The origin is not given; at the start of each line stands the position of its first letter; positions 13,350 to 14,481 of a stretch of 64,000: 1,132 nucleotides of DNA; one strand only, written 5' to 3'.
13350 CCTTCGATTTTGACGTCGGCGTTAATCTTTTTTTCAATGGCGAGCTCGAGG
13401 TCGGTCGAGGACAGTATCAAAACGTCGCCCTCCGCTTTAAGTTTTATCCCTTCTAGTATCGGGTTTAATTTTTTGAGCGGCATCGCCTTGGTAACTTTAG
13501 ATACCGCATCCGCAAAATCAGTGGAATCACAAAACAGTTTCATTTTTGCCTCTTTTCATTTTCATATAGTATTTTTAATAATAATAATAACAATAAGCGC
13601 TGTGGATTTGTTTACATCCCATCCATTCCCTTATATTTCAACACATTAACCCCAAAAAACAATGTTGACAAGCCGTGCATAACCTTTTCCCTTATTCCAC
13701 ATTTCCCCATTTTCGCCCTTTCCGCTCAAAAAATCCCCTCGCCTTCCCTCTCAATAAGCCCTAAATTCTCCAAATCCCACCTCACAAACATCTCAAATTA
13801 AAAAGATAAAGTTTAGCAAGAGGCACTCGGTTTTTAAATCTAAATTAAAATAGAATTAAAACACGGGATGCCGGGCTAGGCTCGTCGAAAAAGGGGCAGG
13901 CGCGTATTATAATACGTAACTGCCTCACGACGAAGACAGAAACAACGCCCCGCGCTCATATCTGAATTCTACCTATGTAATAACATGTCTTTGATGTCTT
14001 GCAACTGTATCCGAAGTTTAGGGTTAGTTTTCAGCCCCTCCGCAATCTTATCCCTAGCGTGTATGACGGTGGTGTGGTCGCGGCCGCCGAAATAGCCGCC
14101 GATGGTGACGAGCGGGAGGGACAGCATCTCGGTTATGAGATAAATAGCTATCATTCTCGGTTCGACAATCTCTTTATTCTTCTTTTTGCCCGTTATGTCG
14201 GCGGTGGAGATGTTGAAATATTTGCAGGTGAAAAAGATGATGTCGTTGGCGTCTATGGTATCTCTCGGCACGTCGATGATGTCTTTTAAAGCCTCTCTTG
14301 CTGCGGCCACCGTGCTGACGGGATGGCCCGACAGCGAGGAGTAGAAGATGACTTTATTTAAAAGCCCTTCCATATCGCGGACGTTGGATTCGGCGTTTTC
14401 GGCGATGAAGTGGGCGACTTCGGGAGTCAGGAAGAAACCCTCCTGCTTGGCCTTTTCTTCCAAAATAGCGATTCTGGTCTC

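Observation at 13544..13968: Likely oriC unwinding module in the dnaA-dnaN spacer (DnaA box + GC cluster + seven DnaA-trios), beside a ~190-nt G-depleted tract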

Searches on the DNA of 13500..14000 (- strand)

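Call 58: search_rna_families(source=window, start=13500, end=14000, threshold=evalue, max_evalue=1)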
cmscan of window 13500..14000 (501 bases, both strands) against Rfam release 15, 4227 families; matches with E-value up to 1: 0.
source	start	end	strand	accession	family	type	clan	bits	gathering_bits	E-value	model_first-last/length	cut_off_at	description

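Call 59: search_dna_similar(query=window:13544-13968:-, collection=plasmids, mode=distant, max_evalue=0.01, max_rows=10)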
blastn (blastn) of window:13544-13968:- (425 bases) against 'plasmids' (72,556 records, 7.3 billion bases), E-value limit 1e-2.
No match.

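Call 60: search_dna_similar(query=window:13544-13968:-, collection=phages, mode=distant, max_evalue=0.01, max_rows=10)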
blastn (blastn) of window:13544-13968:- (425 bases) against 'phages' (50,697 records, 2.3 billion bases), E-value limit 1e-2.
Records with a match: 2; places in all: 2; records where one place covers at least 80% of the query: 0.
Best place of each record, by identity: 80-90% 2.
By first word of the organism name: Microviridae 2.
By host as written in the record: - 2.
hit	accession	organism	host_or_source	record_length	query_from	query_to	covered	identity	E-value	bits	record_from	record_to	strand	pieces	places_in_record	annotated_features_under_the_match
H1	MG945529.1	Microviridae sp.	pig feces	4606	362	404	10%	86.4%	3e-3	48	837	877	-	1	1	none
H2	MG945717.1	Microviridae sp.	pig feces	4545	362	404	10%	86.4%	3e-3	48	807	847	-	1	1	none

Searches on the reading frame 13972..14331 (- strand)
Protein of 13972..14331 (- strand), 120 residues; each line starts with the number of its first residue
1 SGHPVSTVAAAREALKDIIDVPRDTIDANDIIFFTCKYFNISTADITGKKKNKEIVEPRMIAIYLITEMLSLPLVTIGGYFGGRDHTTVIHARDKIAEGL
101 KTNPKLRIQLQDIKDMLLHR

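Call 64: search_solved_structures(query=window:13972-14331:-, max_evalue=0.00001, show_alignments=4)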
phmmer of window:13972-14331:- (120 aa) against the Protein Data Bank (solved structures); distinct sequences matched with E-value up to 0.00001: 5.
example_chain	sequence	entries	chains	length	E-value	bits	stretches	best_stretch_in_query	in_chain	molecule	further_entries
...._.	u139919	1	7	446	2.9e-18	69.2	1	10-117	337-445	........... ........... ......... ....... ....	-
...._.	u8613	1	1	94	1.9e-12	50.4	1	34-98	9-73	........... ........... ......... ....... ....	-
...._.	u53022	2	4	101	2.1e-10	43.9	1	26-100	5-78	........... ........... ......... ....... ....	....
2hcb_A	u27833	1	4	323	4.3e-10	42.9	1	30-106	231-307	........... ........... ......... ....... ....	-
1l8q_A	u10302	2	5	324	4.3e-10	42.9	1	30-106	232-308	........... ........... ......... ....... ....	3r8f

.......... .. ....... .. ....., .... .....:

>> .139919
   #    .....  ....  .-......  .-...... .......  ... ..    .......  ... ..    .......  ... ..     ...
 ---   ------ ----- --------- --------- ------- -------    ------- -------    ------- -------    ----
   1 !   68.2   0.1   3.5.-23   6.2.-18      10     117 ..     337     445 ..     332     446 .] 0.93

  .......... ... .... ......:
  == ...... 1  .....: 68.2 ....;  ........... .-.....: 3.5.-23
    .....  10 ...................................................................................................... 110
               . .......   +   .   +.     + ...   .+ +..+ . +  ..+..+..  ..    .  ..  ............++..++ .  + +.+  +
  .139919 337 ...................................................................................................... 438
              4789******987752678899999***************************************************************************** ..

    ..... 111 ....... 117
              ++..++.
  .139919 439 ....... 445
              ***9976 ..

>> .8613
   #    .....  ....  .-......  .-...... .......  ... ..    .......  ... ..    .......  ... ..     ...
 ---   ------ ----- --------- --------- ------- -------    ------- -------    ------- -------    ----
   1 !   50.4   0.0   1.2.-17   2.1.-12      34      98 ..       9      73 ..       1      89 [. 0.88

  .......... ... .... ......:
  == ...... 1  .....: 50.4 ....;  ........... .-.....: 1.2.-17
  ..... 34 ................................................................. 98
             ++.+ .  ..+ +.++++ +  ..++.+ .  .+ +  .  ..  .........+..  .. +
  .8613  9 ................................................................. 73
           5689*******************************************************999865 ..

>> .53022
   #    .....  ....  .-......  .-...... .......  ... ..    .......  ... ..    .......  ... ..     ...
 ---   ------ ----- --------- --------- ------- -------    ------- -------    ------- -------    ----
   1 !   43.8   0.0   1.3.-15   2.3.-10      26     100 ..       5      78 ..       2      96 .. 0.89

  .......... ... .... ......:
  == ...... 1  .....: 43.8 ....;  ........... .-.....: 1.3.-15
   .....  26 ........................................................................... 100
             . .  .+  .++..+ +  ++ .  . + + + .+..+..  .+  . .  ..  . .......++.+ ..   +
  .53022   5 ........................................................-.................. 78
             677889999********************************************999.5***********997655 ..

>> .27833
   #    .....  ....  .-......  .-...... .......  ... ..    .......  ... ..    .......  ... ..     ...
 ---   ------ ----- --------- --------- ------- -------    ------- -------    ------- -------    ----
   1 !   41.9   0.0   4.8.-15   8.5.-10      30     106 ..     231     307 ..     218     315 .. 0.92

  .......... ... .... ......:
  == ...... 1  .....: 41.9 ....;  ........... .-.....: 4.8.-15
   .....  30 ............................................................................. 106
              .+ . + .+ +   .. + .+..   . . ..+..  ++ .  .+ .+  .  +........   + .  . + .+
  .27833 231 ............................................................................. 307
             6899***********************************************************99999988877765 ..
